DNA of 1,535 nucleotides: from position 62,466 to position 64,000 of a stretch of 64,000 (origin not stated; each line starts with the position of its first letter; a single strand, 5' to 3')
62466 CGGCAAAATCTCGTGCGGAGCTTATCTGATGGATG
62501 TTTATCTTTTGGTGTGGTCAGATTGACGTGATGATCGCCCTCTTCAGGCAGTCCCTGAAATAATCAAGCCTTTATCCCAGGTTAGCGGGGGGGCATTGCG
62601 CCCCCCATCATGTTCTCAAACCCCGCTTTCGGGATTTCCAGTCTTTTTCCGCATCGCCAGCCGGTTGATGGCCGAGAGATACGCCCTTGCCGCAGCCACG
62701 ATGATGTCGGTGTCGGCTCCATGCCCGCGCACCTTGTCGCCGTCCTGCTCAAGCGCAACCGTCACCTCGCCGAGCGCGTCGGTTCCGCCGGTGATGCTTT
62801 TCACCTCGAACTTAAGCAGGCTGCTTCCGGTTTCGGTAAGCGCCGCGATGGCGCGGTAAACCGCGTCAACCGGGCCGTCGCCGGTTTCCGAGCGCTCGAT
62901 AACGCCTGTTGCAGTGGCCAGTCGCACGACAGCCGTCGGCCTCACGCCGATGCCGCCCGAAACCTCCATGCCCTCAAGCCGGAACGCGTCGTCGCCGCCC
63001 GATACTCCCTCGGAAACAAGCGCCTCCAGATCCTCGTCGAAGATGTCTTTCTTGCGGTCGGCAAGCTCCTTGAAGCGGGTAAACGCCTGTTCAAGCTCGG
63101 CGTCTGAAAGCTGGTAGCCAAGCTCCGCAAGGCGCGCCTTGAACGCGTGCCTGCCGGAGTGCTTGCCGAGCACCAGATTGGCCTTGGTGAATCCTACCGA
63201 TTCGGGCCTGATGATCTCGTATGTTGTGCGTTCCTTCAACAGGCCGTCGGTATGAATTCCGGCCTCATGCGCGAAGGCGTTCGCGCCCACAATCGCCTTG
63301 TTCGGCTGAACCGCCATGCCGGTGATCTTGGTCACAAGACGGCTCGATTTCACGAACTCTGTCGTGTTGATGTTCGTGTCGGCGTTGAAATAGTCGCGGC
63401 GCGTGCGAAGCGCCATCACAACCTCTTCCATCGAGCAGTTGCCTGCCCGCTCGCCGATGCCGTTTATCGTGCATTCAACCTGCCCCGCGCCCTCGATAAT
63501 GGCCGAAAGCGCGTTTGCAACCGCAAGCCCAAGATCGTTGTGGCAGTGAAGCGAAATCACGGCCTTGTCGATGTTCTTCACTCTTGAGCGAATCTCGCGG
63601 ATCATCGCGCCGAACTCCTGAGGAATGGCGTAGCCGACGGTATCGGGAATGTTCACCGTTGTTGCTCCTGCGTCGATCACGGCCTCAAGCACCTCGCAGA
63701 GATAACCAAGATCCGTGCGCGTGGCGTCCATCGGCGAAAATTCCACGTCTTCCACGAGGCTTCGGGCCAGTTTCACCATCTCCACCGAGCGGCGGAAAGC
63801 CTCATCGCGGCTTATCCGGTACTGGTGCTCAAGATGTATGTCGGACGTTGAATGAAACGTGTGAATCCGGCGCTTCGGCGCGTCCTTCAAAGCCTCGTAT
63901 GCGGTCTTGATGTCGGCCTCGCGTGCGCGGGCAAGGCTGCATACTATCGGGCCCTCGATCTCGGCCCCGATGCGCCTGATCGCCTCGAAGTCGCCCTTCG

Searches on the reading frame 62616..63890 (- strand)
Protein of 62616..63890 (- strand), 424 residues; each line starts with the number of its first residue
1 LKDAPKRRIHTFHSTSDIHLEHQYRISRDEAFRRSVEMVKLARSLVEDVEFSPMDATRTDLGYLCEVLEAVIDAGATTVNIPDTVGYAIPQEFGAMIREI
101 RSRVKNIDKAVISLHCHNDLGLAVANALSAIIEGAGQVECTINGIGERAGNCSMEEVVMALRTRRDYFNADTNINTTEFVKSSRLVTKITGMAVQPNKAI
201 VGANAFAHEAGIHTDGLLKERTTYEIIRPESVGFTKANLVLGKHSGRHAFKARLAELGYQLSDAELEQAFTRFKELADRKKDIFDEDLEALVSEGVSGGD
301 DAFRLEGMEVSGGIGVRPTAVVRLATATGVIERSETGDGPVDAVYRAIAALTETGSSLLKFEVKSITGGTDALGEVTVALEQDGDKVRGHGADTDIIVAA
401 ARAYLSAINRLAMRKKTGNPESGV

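Call 7: search_protein_families(library=ncbifam, proteins=[window:62616-63890:-], max_evalue=0.01)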
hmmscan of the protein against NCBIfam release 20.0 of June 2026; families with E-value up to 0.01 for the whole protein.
window:62616-63890:- (424 aa): 28 families (the best 25 are shown)
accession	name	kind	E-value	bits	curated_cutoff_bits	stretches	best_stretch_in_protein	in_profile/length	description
NF002086.0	PRK00915.1-3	equivalog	3.5e-189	629.6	532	1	2-417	91-507/516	2-isopropylmalate synthase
NF002087.0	PRK00915.1-4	equivalog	8.8e-180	598.6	729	1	2-420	91-511/516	2-isopropylmalate synthase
TIGR00973.1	leuA_bact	equivalog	1.2e-172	574.9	598.7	1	1-409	85-494/494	2-isopropylmalate synthase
NF002088.0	PRK00915.1-5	equivalog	8.6e-155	516.1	697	1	1-417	87-504/514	2-isopropylmalate synthase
NF002084.0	PRK00915.1-1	equivalog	5.8e-149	497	748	1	2-414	89-502/523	2-isopropylmalate synthase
NF002085.0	PRK00915.1-2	subfamily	1.4e-121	406.7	517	1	7-415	99-503/504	2-isopropylmalate synthase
TIGR02090.1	LEU1_arch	subfamily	8.4e-92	308.1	484.75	1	7-292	86-363/363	isopropylmalate/citramalate/homocitrate synthases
NF041069.1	IPMS_Sufob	equivalog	1.3e-88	297.9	600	1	8-294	88-367/371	isopropylmalate synthase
TIGR02660.1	nifV_homocitr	equivalog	2.6e-70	237.5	462.9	1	9-291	89-364/365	homocitrate synthase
TIGR02146.1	LysS_fung_arch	equivalog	9.6e-65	219.1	413.55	1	7-274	84-343/344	homocitrate synthase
NF042433.1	CitmalDyn_Leptosp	equivalog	1.1e-50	172.8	950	1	14-404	106-503/514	(R)-citramalate synthase CimA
NF042434.1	IPMS_Lepto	equivalog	1.3e-47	162.6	500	1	2-279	91-372/374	2-isopropylmalate synthase LeuA2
TIGR00977.1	citramal_synth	equivalog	1.5e-45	155.5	450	1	9-409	98-514/526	citramalate synthase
NF002991.1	PRK03739.1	subfamily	2.6e-35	122.2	455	2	3-219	115-340/550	2-isopropylmalate synthase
TIGR00970.1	leuA_yeast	equivalog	3.4e-26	91.9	697.4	1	3-220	115-344/564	2-isopropylmalate synthase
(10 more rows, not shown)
